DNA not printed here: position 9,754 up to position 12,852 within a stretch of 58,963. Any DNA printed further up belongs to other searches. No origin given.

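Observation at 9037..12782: Self-contained two-gene module: TPR/acidic-tail protein plus a 932-aa Zn-ribbon methyltransferase-like / endonuclease-like fusion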

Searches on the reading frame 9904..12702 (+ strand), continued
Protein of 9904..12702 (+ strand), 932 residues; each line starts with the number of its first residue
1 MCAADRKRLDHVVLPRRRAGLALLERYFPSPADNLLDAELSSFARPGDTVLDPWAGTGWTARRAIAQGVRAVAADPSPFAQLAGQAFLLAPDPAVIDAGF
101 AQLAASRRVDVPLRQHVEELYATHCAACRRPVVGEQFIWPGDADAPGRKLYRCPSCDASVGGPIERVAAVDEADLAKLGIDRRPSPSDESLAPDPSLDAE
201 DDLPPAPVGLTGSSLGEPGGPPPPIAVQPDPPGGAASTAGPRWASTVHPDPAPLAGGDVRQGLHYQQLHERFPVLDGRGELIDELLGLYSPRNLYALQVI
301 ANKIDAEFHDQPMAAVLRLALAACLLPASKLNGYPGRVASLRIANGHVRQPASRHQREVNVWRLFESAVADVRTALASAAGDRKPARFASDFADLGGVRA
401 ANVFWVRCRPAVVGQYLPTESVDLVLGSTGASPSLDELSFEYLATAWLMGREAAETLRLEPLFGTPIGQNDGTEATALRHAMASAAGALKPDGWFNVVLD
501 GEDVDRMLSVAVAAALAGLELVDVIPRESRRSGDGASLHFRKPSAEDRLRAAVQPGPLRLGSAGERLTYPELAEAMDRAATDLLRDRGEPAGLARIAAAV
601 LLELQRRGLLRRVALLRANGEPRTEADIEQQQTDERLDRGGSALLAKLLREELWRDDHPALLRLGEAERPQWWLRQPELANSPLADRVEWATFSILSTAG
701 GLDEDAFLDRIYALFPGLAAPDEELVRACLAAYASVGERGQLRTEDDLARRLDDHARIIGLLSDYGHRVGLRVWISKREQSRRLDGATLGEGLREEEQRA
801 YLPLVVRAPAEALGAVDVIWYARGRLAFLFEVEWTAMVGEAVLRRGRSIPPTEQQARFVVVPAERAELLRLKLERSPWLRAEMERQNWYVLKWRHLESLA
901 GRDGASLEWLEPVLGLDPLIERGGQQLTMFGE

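Call 77: find_homologous_proteins(query=A7, max_evalue=1e-10)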
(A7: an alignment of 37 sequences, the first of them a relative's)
Query A7 (37 sequences) (889 aa, profile of the alignment): 48 proteins with E <= 1e-10 among 8000 candidates.
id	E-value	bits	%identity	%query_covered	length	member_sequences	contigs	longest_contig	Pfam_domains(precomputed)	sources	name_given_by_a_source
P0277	0.0e+0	1077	41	100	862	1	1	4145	PF01555.25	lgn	-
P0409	0.0e+0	1043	41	100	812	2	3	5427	PF01555.25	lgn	-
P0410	0.0e+0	1042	40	100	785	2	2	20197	PF01555.25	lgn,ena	-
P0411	0.0e+0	1032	41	100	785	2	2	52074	-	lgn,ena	-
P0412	0.0e+0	1019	39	100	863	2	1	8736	PF01555.25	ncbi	-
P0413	7.3e-297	1005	37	100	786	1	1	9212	-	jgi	jgi:hypothetical protein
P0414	1.5e-290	984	84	100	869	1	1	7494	PF27126.1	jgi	jgi:hypothetical protein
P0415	1.3e-287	975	90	100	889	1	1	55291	PF27126.1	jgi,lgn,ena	-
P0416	1.1e-286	971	87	100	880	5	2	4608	-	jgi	-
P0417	6.9e-286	969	82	100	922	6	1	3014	PF01555.25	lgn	-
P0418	9.2e-286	968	87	100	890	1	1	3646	-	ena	-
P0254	7.5e-285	965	100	100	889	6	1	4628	PF27126.1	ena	-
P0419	5.9e-260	883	33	100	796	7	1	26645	-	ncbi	-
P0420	2.7e-255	868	33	100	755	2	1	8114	-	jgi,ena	-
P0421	7.8e-253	860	33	100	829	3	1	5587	-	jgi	jgi:hypothetical protein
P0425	5.4e-250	850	33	100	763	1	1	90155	-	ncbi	-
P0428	1.8e-245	835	42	100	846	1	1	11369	PF27126.1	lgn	-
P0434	4.6e-210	718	40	100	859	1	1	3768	PF27126.1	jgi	jgi:hypothetical protein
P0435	5.1e-206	705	39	96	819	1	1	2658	PF27126.1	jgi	jgi:hypothetical protein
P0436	3.0e-186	639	31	99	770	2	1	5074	PF01555.25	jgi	jgi:hypothetical protein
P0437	3.7e-185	636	31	99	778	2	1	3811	PF01555.25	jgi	jgi:hypothetical protein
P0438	1.8e-183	630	31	99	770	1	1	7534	PF01555.25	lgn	-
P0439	2.1e-181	623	30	99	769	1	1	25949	PF01555.25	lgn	-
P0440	6.8e-181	622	31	99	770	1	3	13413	PF01555.25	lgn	-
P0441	1.6e-180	620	31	99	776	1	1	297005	PF01555.25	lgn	-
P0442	1.3e-179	617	31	99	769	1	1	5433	PF01555.25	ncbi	-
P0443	1.7e-129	452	24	96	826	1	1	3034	PF03602.22,PF02086.22,PF27126.1,PF01555.25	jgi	jgi:16S rRNA G966 N2-methylase RsmD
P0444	1.3e-125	439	41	32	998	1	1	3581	PF27126.1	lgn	-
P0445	1.7e-118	415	43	32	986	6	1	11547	PF27126.1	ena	-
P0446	5.0e-118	414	42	32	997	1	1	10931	PF27126.1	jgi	jgi:hypothetical protein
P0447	6.3e-118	413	43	32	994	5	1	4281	PF27126.1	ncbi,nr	ncbi:MAG: hypothetical protein QOI00_1972 [Chloroflexota bacterium]|nr:hypothetical protein [Chlorof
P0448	9.1e-115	403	41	32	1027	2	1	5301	PF27126.1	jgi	jgi:hypothetical protein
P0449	7.4e-114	400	41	32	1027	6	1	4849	PF27126.1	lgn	-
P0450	7.6e-86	307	41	32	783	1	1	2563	PF27126.1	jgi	jgi:hypothetical protein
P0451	1.6e-19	88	30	9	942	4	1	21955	PF03602.22,PF01170.25,PF01555.25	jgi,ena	-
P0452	4.6e-18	83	25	14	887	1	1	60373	PF01170.25,PF06634.18,PF01555.25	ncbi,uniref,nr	ncbi:adenine-specific DNA methylase [Haloarcula rubripromontorii]|uniref:Adenine-specific DNA methyl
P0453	1.1e-16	78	31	12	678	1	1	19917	PF01555.25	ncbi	-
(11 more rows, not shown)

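Call 78: find_encoding_contigs(protein=P0441, flank=7000, max_places=1)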
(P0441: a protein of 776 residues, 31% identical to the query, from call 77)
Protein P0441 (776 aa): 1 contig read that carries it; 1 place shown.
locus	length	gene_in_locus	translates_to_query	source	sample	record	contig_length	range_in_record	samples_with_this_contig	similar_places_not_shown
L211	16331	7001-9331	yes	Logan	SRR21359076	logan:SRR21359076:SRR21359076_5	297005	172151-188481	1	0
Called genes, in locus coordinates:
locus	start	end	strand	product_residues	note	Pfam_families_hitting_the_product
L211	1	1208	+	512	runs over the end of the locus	PF00479:G6PD_N, PF02781:G6PD_C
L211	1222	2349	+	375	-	PF10128:OpcA_G6PD_assem, PF20171:OpcA_G6PD_C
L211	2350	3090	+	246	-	PF01182:Glucosamine_iso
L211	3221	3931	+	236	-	PF00106:adh_short, PF08659:KR, PF13561:adh_short_C2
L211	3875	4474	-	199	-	PF12705:PDDEXK_1 (weak), PF01930:Cas_Cas4 (weak)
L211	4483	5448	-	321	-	PF03547:Mem_trans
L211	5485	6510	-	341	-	PF00514:Arm (faint), PF02985:HEAT (faint), PF03130:HEAT_PBS (faint), PF13513:HEAT_EZ (faint), PF13646:HEAT_2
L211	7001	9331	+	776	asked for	PF01555:N6_N4_Mtase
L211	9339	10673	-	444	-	PF01882:DUF58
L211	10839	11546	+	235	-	-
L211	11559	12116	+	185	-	-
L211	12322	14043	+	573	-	-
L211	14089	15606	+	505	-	PF24807:WD40_CDC20-Fz, PF24814:WD40_Prp19, PF23381:Beta-prop_IFT122_1st, PF25173:Beta-prop_WDR3_1st, PF23409:Beta-prop_EML, PF24817:WD40_WDHD1_1st, PF25174:Beta-prop_THOC3, PF25175:Beta-prop_WDR5, +22 more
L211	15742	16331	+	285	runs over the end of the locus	PF02645:DegV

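Call 79: find_encoding_contigs(protein=P0425, flank=7000, max_places=1)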
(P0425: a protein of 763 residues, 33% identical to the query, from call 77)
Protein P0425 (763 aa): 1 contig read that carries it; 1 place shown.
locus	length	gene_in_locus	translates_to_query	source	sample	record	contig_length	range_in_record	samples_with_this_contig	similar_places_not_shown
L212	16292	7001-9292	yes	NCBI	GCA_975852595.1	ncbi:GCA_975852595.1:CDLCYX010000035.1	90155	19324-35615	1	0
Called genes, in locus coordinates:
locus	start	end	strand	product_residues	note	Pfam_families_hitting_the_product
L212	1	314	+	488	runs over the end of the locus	PF00749:tRNA-synt_1c, PF19269:Anticodon_2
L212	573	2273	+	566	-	PF00749:tRNA-synt_1c, PF03950:tRNA-synt_1c_C, PF20974:tRNA-synt_1c_C2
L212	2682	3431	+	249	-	PF00923:TAL_FSA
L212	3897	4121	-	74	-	-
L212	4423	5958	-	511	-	PF01425:Amidase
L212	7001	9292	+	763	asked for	-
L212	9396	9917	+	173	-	PF01965:DJ-1_PfpI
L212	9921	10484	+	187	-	PF01923:Cob_adeno_trans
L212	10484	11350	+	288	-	PF01261:AP_endonuc_2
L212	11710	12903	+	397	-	PF01321:Creatinase_N, PF00557:Peptidase_M24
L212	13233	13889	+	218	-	-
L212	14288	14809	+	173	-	PF01930:Cas_Cas4, PF12705:PDDEXK_1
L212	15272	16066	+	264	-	PF01479:S4, PF00849:PseudoU_synth_2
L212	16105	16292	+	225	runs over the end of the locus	PF02224:Cytidylate_kin, PF13189:Cytidylate_kin2, PF13238:AAA_18 (weak)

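Call 90: search_protein_families(library=pfam, proteins=[P0379, P0441, P0277, P0452, P0443], max_evalue=0.01)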
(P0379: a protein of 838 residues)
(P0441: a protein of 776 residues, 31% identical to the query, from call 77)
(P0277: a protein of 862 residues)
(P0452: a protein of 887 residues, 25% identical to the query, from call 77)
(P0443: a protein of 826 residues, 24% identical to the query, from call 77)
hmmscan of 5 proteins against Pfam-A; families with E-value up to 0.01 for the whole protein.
P0379 (838 aa): 4 families
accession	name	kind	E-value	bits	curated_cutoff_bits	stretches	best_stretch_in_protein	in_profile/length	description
PF01555.25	N6_N4_Mtase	-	4.7e-21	76.2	26.7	2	28-84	161-217/221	DNA methylase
PF03602.21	Cons_hypoth95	-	1.3e-05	25.4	24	1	48-102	41-93/182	Conserved hypothetical protein 95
PF02086.21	MethyltransfD12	-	7.9e-05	22.9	22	1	51-120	23-92/253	D12 class N6 adenine-specific DNA methyltransferase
PF01170.24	UPF0020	-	0.00075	19.7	22.3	0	48-72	28-52/197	RMKL-like, methyltransferase domain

P0441 (776 aa): 1 family
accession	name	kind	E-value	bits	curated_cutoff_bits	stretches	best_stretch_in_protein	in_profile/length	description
PF01555.25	N6_N4_Mtase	-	1.2e-09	38.9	26.7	1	25-76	161-212/221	DNA methylase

P0277 (862 aa): 1 family
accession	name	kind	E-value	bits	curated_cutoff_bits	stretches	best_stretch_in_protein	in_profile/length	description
PF01555.25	N6_N4_Mtase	-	3.1e-07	31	26.7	1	20-73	160-213/221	DNA methylase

P0452 (887 aa): 3 families
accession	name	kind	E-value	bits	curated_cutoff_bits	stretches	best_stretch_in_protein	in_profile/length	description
PF01555.25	N6_N4_Mtase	-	1.8e-13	51.4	26.7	2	511-661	1-110/221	DNA methylase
PF06634.17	DUF1156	-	1.2e-06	29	24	1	14-62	2-49/73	Protein of unknown function (DUF1156)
PF01170.24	UPF0020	-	7.6e-06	26.2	22.3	0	491-539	102-150/197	RMKL-like, methyltransferase domain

P0443 (826 aa): 5 families
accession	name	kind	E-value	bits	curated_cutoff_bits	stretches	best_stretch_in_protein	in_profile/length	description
PF01555.25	N6_N4_Mtase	-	7.2e-16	59.2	26.7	2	15-59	170-214/221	DNA methylase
PF03602.21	Cons_hypoth95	-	3e-08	34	24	1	26-72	41-88/182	Conserved hypothetical protein 95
PF02086.21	MethyltransfD12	-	2.2e-07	31.3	22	1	19-72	11-65/253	D12 class N6 adenine-specific DNA methyltransferase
PF01170.24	UPF0020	-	0.00052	20.2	22.3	0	27-62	29-64/197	RMKL-like, methyltransferase domain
PF06325.19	PrmA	-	0.0058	16.6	22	0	18-64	153-200/296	Ribosomal protein L11 methyltransferase (PrmA)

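Call 91: find_related_loci(query=A3, collection=viral_contigs, flank=5000)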
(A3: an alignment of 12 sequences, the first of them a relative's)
Query A3 (932 aa) in viral_contigs; peptide patterns used: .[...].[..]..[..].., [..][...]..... (x = any residue, [..] = any of these).
25 stretches matched a pattern, but none encodes a relative of the query by tblastn (E <= 1e-3).

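Call 92: search_dna_similar(query=window:9904-12699:+, collection=plasmids, mode=protein, max_rows=10)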
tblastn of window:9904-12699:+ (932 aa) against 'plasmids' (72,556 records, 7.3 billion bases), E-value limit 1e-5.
No match.

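Call 93: search_dna_similar(query=window:9904-12699:+, collection=phages, mode=protein, max_rows=10)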
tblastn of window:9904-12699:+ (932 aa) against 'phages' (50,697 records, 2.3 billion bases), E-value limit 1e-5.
No match.
